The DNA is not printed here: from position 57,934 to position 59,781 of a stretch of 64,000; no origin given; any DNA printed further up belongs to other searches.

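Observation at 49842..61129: Candidate undescribed catabolic island: corrinoid-less MttB-superfamily methyltransferase with a TMADH/StcD-type flavin-FeS demethylase, creatininase, deaminase, FAD oxidase and VanB-type reductase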

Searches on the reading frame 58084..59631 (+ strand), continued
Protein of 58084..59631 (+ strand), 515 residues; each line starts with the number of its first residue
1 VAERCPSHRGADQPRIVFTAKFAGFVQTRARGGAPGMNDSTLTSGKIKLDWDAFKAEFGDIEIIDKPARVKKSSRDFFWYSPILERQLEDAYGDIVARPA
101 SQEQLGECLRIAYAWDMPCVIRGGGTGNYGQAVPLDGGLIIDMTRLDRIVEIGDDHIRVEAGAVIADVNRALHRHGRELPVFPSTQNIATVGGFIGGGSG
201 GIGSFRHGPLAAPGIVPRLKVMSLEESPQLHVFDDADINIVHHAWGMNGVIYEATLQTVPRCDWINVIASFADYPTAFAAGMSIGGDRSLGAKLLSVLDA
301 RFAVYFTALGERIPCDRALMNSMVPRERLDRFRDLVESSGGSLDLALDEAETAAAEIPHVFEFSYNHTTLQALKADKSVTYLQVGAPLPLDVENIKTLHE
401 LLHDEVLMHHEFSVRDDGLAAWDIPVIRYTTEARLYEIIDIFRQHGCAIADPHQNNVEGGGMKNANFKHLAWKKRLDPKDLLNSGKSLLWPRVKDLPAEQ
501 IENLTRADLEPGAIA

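Call 33: find_related_loci(query=A1, collection=genome_contigs, flank=10000)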
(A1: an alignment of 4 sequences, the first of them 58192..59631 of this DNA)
Query A1 (479 aa) in genome_contigs; peptide patterns used: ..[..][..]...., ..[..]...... (x = any residue, [..] = any of these).
600 stretches matched a pattern (row limit reached: there are more); 590 encode a relative of the query (tblastn E <= 1e-3); the best 80 are kept; 80 distinct loci.
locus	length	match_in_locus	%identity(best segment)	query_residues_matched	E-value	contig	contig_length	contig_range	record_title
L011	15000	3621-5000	53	8-468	1e-166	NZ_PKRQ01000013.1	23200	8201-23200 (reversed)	Tabrizicola sp. TH137 NODE_13_length_23200_cov_411.744146, whole genome shotgun sequence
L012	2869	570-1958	53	5-468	4e-175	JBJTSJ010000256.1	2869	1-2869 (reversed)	MAG: Tabrizicola sp. isolate samp_4447_semibin_136 samp_4447_533089, whole genome shotgun sequence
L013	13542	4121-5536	54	1-472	5e-161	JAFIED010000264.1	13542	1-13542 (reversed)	MAG: Pararhodobacter sp. isolate coassembly_bin.62 k141_36727, whole genome shotgun sequence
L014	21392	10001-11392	52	3-466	3e-160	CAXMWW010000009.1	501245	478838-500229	MAG: uncultured Sulfitobacter sp. isolate c7aa7673-099f-424b-b76d-a1e9a7826d04 genome assembly, contig: contig_9, whole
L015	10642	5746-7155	53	1-470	2e-158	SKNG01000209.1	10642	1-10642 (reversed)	MAG: Rhodobacteraceae bacterium isolate CSSed162cmA_28 CSSed16-2cmA-22220, whole genome shotgun sequence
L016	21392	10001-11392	52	5-468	7e-158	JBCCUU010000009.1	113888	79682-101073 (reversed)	MAG: Pseudomonadota bacterium isolate P01_E01_bin.21 k141_13424_length_113888_cov_101.0048, whole genome shotgun sequenc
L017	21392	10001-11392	51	5-468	2e-157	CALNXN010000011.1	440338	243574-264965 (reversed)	MAG: uncultured Alphaproteobacteria bacterium isolate HOU_bin.0014 genome assembly, contig: contig_18997, whole genome s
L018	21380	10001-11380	51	7-466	8e-154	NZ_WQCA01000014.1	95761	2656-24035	Ruegeria arenilitoris strain HKCCD6430 NODE_14, whole genome shotgun sequence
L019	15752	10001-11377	51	8-466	2e-152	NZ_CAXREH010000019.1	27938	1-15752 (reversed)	MAG: Cognatishimia sp. isolate YZ10B_1.58_sub k141_750842, whole genome shotgun sequence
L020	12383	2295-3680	50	13-474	2e-152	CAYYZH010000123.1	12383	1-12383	MAG TPA_asm: uncultured Limibaculum sp. isolate SRP268394_co2_36 genome assembly, contig: NODE_7890_length_12383_cov_6.4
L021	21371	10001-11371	50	12-468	7e-151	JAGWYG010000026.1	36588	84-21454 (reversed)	MAG: Chloroflexota bacterium isolate REEB485 contig-150_1912, whole genome shotgun sequence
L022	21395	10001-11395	51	3-468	4e-150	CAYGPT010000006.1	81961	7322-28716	MAG TPA_asm: uncultured Rhodobacterales bacterium isolate ERP117304_co3_133 genome assembly, contig: NODE_417_length_819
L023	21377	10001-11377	49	8-466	8e-148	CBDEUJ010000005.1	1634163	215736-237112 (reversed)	MAG: Paracoccaceae bacterium isolate f3ee2caa-37b1-43b9-9fb8-375eacd4e4c4 genome assembly, contig: contig_5, whole genom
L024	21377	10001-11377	51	8-466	3e-147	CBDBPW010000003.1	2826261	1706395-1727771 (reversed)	MAG: Paracoccaceae bacterium isolate 54bceaf8-0355-482a-8c1c-721e8d2b0488 genome assembly, contig: contig_3, whole genom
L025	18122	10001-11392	51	5-468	4e-147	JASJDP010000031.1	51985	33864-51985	MAG: Rhodobacter sp. isolate MO_188.B50 MO_188.c_382, whole genome shotgun sequence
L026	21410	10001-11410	50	5-475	1e-146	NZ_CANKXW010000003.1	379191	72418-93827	Uncultured Tateyamaria sp. isolate 2-1196.fasta NODE_3, whole genome shotgun sequence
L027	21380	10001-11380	54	8-468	9e-147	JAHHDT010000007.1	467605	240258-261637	MAG: Aquamicrobium sp. isolate LANL01G contig_90, whole genome shotgun sequence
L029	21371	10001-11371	47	12-468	7e-141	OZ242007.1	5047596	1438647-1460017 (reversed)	MAG: Arenicellales bacterium isolate 2a8091be-2230-4377-859d-c70952c9977b genome assembly, chromosome: 1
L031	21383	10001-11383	49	5-465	2e-144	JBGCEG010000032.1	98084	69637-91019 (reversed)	MAG: Roseobacter sp. isolate SGMAG-53 contig32, whole genome shotgun sequence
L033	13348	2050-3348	42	35-461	5e-103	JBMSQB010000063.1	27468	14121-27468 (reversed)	MAG: Burkholderiaceae bacterium isolate ARD_V6_S4_100percent_par_metabat.132 NODE_712_length_27468_cov_11.558312, whole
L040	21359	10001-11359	40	2-454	1e-98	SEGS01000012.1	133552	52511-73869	MAG: Variovorax sp. isolate PMG_217 scaffold_666, whole genome shotgun sequence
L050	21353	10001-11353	40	4-454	2e-96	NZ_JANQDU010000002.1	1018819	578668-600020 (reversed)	Frigidibacter sp. ROC022 2, whole genome shotgun sequence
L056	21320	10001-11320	38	14-454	2e-95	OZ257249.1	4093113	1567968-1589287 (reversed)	MAG: Tagaea sp. isolate 835704f9-8dba-454c-b00a-1ace12109bd4 genome assembly, chromosome: 1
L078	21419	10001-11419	40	17-469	2e-90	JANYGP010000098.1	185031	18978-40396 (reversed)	MAG: Polaromonas sp. isolate 341R_metabinner_37 341R_k141_1084966, whole genome shotgun sequence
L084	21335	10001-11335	42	10-454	3e-108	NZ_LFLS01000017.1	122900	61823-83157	Herbaspirillum autotrophicum strain IAM 14942 contig17, whole genome shotgun sequence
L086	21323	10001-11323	40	14-454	3e-90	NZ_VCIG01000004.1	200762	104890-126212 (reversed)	Ochrobactrum sp. CGA5 NODE_4_length_200616_cov_85.772720, whole genome shotgun sequence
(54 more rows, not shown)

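Call 38: search_protein_families(library=pfam, proteins=[L078:5927-6955:+, L056:11943-12533:-, L020:3694-4575:+, L050:12466-13125:+, L084:12440-12973:+, L026:8104-8829:+, L019:685-1527:-, L086:4834-6066:-, L033:10282-11412:+, L031:12404-14071:+], max_evalue=0.00001)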
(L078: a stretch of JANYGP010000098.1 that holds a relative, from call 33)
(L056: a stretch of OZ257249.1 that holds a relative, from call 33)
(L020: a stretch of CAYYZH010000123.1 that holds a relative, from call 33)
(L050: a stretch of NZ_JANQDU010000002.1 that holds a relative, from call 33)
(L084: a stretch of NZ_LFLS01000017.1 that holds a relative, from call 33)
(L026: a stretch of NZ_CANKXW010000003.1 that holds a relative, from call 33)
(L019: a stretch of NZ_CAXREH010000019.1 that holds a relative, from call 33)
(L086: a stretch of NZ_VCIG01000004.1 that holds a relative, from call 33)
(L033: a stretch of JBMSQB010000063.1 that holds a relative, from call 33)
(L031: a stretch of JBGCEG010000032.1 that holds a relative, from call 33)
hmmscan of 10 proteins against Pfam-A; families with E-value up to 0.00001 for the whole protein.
L078:5927-6955:+ (342 aa): 1 family
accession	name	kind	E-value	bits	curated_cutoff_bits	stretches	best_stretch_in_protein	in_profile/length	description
PF09084.16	NMT1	-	5.7e-27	95.5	20.5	1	53-258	2-215/216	NMT1/THI5 like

L056:11943-12533:- (196 aa): 2 families
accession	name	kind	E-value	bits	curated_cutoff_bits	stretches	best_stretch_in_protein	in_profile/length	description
PF02525.22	Flavodoxin_2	-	1.3e-29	103.8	27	1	1-135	1-137/198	Flavodoxin-like fold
PF03358.20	FMN_red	-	2e-10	40.9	24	1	1-102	1-97/152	NADPH-dependent FMN reductase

L020:3694-4575:+ (293 aa): 1 family
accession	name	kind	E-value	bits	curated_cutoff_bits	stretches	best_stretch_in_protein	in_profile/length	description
PF02668.22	TauD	-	2.2e-58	198.7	27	1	3-273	1-264/267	Taurine catabolism dioxygenase TauD, TfdA family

L050:12466-13125:+ (219 aa): 2 families
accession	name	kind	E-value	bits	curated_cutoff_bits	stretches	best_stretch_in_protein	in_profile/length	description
PF08362.16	TetR_C_3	-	1.9e-35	122.3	25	1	80-218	3-142/143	YcdC-like protein, C-terminal region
PF00440.29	TetR_N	-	1.4e-10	41.2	24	1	31-76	1-46/47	Bacterial regulatory proteins, tetR family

L084:12440-12973:+ (177 aa): 1 family
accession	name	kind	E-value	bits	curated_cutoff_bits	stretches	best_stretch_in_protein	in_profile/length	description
PF01042.26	Ribonuc_L-PSP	-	3.4e-18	66.2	27.3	1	84-168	36-120/121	Endoribonuclease L-PSP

L026:8104-8829:+ (241 aa): 1 family
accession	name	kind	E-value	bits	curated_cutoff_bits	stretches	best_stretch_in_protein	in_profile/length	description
PF00117.34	GATase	-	7.4e-09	36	22.8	1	52-186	41-175/190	Glutamine amidotransferase class-I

L019:685-1527:- (280 aa): 1 family
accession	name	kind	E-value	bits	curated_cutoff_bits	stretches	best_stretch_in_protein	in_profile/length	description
PF00528.27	BPD_transp_1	-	5e-10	39.8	26.4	1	100-272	11-181/184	Binding-protein-dependent transport system inner membrane component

L086:4834-6066:- (410 aa): 9 families
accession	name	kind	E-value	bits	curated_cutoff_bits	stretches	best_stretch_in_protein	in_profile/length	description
PF07992.20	Pyr_redox_2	-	8.7e-69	232.6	26.1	1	4-301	2-291/291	Pyridine nucleotide-disulphide oxidoreductase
PF14759.12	Reductase_C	-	1.3e-29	103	25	1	320-404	1-85/85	Reductase C-terminal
PF00070.33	Pyr_redox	-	9.4e-16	58.5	22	1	145-225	1-81/82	Pyridine nucleotide-disulphide oxidoreductase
PF13738.12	Pyr_redox_3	-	6.2e-10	39.2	30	1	68-263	92-292/305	Pyridine nucleotide-disulphide oxidoreductase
PF01134.28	GIDA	-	1.8e-09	37.6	22.1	0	5-31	2-28/391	Glucose inhibited division protein A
PF01266.30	DAO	-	4.8e-07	30.1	27.9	0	146-179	2-35/353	FAD dependent oxidoreductase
PF03486.20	HI0933_like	-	7.9e-07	29.2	50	0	145-178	2-35/244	HI0933-like protein Rossmann domain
PF00890.30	FAD_binding_2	-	2.1e-06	27.7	20.4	0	146-183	2-39/414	FAD binding domain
PF13450.12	NAD_binding_8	-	7.1e-06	26.6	21.9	0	148-182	1-35/68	NAD(P)-binding Rossmann-like domain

L033:10282-11412:+ (376 aa): 2 families
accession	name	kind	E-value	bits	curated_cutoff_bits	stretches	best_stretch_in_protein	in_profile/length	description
PF00355.32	Rieske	-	9.6e-22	77.2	20.3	1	47-129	2-84/88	Rieske [2Fe-2S] domain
PF19112.6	VanA_C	-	4.5e-21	76.3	23.5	1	182-365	1-192/193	Vanillate O-demethylase oxygenase C-terminal domain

L031:12404-14071:+ (555 aa): 1 family
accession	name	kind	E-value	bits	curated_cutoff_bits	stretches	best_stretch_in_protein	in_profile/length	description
PF00496.27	SBP_bac_5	-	4.3e-59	200.9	32.4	1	108-459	2-348/368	Bacterial extracellular solute-binding proteins, family 5 Middle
